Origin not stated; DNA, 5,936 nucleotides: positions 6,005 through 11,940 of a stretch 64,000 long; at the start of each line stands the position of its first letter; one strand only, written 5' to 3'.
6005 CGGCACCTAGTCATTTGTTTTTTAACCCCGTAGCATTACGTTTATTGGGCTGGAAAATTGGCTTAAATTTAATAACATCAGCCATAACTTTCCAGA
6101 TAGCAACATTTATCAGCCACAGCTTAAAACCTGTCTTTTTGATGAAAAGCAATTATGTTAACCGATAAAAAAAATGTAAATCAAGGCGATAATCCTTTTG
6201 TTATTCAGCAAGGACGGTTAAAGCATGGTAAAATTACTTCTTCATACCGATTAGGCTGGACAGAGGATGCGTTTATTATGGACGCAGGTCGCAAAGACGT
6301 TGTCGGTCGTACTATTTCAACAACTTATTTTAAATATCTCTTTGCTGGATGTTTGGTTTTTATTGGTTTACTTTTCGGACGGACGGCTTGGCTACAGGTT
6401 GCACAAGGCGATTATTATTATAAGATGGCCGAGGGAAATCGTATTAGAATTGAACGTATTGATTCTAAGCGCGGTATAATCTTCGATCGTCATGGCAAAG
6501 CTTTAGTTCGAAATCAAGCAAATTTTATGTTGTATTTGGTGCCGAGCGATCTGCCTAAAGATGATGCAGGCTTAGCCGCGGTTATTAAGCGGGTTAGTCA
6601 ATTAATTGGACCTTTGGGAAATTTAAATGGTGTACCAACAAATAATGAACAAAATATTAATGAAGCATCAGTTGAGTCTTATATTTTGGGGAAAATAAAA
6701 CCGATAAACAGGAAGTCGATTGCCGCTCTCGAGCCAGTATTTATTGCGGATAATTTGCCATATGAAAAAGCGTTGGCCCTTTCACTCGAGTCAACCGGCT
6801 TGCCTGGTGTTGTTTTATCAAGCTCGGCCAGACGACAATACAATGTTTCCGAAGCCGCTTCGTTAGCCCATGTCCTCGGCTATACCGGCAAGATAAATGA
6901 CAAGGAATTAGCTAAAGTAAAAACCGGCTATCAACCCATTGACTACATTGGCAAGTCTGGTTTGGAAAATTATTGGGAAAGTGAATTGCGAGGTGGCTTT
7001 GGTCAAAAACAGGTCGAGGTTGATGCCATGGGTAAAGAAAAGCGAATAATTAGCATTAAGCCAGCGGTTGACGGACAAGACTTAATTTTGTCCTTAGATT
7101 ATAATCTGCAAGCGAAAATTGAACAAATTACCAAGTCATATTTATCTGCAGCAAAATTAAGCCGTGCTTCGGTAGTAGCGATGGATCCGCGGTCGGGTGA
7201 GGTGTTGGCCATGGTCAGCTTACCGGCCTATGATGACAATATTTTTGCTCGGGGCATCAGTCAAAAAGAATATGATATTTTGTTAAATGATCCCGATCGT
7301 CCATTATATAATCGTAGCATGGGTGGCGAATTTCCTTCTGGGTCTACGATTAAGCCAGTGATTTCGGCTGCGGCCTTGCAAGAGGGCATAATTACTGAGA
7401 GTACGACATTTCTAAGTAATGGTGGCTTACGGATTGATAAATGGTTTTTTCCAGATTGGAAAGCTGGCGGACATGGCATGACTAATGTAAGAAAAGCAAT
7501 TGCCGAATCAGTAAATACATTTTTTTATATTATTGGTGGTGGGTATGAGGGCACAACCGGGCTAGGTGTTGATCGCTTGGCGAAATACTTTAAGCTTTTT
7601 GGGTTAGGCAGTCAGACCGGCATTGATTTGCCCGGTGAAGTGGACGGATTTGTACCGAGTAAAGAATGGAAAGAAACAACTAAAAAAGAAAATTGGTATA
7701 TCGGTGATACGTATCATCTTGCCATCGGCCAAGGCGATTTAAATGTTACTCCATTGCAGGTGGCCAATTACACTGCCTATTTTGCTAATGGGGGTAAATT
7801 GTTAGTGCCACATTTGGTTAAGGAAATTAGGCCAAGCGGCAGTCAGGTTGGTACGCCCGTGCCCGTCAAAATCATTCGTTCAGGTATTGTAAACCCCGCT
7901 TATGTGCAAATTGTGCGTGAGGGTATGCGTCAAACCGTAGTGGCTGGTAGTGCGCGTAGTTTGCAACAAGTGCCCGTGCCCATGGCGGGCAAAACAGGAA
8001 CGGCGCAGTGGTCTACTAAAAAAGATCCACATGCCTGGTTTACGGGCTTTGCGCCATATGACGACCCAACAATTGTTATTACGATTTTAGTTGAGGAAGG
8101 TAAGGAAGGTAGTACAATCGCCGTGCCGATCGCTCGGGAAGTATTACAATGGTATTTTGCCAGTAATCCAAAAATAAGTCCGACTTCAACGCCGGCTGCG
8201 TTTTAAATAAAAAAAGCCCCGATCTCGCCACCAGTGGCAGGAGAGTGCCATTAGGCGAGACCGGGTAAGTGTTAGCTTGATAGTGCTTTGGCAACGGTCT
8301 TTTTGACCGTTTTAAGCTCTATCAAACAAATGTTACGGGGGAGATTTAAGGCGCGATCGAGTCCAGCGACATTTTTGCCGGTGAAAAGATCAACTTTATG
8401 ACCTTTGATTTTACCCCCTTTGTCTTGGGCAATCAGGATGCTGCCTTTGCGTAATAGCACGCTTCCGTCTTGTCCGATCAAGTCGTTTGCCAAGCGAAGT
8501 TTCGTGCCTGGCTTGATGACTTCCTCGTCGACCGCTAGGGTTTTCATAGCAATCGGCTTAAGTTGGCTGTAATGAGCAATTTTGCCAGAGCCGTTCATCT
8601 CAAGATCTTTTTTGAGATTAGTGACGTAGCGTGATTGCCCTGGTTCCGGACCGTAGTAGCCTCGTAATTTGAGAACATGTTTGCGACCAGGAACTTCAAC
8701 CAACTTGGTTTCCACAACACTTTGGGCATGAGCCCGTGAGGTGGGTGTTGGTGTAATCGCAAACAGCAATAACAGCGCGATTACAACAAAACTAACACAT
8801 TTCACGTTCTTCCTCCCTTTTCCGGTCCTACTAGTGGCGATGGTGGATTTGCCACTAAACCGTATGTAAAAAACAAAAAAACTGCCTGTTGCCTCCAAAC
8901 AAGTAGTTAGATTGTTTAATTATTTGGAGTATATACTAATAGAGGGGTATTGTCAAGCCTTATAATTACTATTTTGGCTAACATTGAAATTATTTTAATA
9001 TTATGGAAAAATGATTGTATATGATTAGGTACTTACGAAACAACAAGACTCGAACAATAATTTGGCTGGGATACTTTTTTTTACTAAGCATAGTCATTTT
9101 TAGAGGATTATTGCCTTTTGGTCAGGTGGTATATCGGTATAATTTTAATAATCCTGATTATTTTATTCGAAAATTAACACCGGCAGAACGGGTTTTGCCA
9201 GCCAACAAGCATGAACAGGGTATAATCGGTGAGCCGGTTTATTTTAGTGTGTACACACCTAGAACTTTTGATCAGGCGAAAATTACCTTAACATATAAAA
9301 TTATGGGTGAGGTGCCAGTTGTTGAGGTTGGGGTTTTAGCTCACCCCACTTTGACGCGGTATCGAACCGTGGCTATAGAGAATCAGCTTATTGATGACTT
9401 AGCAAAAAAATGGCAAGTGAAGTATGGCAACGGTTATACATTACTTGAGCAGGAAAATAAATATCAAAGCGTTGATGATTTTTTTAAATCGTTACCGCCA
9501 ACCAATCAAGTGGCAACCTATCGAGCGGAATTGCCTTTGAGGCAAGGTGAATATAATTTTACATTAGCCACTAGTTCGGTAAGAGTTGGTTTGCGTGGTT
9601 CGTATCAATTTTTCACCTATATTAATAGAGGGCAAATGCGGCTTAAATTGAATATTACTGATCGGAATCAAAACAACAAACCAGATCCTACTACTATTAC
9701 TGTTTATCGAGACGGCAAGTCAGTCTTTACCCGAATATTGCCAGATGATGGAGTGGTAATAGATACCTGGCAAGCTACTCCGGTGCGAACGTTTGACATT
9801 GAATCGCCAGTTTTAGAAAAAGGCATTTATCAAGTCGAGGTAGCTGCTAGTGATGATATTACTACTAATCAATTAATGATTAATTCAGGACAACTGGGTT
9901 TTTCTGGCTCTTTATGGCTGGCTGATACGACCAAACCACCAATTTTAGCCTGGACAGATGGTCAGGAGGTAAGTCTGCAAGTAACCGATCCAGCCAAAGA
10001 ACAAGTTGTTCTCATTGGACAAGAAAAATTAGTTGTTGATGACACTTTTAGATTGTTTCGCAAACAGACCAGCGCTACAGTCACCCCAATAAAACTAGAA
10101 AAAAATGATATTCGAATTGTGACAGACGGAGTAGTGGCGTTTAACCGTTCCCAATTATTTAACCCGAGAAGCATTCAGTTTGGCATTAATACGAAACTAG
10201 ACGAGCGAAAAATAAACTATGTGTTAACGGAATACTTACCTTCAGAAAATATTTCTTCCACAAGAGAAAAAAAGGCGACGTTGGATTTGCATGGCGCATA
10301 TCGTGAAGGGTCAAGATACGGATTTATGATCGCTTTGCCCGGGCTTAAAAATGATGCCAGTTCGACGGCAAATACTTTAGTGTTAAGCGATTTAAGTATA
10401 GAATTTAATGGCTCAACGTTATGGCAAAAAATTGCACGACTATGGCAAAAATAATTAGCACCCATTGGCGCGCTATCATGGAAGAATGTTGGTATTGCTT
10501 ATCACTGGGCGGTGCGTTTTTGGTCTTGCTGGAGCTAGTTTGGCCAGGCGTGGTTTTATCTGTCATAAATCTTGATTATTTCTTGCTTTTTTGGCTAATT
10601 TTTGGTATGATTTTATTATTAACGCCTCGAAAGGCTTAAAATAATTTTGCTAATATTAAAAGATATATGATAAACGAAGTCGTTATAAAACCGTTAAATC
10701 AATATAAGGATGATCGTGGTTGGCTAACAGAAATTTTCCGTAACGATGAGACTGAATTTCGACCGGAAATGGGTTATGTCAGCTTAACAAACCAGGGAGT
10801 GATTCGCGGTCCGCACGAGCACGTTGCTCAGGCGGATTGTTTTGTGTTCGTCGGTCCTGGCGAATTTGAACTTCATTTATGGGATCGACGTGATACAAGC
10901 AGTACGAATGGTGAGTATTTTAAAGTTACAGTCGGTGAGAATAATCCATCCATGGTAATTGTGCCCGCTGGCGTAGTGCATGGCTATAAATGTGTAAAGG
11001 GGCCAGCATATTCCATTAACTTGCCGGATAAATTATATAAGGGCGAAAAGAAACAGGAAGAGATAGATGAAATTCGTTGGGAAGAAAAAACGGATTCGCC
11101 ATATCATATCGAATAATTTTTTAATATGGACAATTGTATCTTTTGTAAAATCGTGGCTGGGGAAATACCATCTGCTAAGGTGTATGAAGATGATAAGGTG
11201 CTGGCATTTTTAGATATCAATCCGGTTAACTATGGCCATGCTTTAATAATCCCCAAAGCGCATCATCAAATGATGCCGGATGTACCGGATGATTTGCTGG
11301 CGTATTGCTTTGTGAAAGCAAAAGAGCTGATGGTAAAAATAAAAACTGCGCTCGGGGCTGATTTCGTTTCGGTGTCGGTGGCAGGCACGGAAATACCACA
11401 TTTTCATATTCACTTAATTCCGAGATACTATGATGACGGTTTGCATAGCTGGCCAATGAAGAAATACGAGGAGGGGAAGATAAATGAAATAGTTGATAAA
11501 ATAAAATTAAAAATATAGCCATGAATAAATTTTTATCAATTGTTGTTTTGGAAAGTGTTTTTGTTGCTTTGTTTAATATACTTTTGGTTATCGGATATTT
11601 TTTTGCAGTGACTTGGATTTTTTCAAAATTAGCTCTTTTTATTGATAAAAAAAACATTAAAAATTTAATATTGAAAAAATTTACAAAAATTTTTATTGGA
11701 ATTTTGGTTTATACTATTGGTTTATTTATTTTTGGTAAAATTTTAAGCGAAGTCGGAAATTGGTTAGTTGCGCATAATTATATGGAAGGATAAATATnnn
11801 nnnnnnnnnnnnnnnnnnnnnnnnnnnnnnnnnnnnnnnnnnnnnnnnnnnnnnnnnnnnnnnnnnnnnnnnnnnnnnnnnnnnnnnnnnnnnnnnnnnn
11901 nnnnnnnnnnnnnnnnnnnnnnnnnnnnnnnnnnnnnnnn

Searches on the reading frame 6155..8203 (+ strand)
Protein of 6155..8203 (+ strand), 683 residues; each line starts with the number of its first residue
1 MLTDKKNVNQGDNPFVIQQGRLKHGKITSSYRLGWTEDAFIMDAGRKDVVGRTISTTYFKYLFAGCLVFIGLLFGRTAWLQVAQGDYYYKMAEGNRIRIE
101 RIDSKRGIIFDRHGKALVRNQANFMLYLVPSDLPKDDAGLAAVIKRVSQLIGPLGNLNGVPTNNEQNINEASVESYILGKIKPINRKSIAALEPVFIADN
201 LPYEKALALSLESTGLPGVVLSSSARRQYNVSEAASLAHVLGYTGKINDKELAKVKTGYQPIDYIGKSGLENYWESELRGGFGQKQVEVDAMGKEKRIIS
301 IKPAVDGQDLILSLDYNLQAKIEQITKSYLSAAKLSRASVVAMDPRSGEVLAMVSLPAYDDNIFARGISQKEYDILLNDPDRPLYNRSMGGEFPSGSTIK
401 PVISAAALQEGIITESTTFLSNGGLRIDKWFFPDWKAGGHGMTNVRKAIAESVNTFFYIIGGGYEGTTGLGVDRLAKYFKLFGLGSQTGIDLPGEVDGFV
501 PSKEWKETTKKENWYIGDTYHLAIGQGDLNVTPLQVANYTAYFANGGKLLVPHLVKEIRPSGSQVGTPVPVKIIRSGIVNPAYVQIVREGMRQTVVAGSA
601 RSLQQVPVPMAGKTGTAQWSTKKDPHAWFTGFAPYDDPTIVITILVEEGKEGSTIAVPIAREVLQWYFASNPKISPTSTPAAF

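Call 47: search_protein_families(library=pfam, proteins=[window:6155-8203:+], max_evalue=0.001)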
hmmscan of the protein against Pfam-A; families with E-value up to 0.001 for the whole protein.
window:6155-8203:+ (683 aa): 2 families
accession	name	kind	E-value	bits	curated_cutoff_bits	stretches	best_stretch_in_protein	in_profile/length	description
PF00905.27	Transpeptidase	-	1.9e-65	221.5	22.1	1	339-665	2-299/299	Penicillin binding protein transpeptidase domain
PF03717.20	PBP_dimer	-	2e-36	126.6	24.4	1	102-296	2-176/180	Penicillin-binding Protein dimerisation domain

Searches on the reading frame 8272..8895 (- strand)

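Call 47: search_protein_families(library=pfam, proteins=[window:8272-8895:-], max_evalue=0.001)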
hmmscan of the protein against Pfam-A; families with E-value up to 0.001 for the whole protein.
window:8272-8895:- (207 aa): 1 family
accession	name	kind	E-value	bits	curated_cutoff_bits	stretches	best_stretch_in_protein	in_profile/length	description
PF06725.17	3D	-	1.3e-10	41.7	23.8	1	118-175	1-52/72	3D domain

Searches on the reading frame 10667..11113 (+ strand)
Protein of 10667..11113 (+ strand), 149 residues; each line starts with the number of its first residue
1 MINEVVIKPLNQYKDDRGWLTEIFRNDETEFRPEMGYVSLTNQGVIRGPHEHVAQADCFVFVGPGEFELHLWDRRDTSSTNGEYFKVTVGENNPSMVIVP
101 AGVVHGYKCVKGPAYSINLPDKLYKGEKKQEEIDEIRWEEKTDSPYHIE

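Call 7: search_protein_families(library=pfam, proteins=[window:10667-11113:+], max_evalue=0.1)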
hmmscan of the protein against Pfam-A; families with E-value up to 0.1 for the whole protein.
window:10667-11113:+ (149 aa): 3 families
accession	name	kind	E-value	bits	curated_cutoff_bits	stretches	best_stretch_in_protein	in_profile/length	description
PF00908.23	dTDP_sugar_isom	-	7.2e-14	52.3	27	1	2-130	4-139/168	dTDP-4-dehydrorhamnose 3,5-epimerase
PF14667.12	Polysacc_synt_C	-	9.7e-06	26.1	28.7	1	14-106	2-84/111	Polysaccharide biosynthesis C-terminal domain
PF05523.17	FdtA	-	4.5e-05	23.7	23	1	5-77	3-75/131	WxcM-like, C-terminal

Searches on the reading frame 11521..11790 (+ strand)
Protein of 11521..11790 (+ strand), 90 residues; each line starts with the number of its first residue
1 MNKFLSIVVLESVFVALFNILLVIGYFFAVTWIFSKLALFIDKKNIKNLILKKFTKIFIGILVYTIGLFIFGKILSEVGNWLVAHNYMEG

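Call 7: search_protein_families(library=pfam, proteins=[window:11521-11790:+], max_evalue=0.1)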
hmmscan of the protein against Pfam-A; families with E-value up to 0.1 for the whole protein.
window:11521-11790:+ (90 aa): 2 families
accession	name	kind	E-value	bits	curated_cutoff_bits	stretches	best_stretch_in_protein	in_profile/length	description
PF04544.17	Herpes_UL20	-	0.045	14.6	25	1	18-70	55-106/179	Herpesvirus egress protein UL20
PF03739.19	LptF_LptG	-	0.069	12.6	27.9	1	50-83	3-36/353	Lipopolysaccharide export system permease LptF/LptG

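Call 31: search_protein_families(library=phrogs, proteins=[window:11521-11790:+], max_evalue=1)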
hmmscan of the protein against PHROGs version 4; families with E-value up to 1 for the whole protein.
window:11521-11790:+ (90 aa): 2 families
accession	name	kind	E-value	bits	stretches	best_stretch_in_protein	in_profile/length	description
phrog_36503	-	unknown function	0.041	14.8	1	56-87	2-32/58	-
phrog_3158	-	unknown function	0.38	12.2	0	57-83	9-35/51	-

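Call 32: search_protein_families(library=ncbifam, proteins=[window:11521-11790:+], max_evalue=1)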
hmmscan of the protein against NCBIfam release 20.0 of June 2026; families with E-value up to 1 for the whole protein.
window:11521-11790:+ (90 aa): 2 families
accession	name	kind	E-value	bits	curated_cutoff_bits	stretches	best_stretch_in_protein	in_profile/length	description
NF002593.0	PRK02251.1-2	equivalog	0.46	10.1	141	1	13-63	102-152/157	cell division protein CrgA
NF047566.1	SE1626_fam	equivalog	0.86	9.5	70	0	52-76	2-23/55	SE1626 family protein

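Call 63: search_protein_families(library=padloc, proteins=[window:11521-11790:+], max_evalue=1)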
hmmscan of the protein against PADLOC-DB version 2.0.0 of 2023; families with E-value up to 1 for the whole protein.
window:11521-11790:+ (90 aa): 0 families
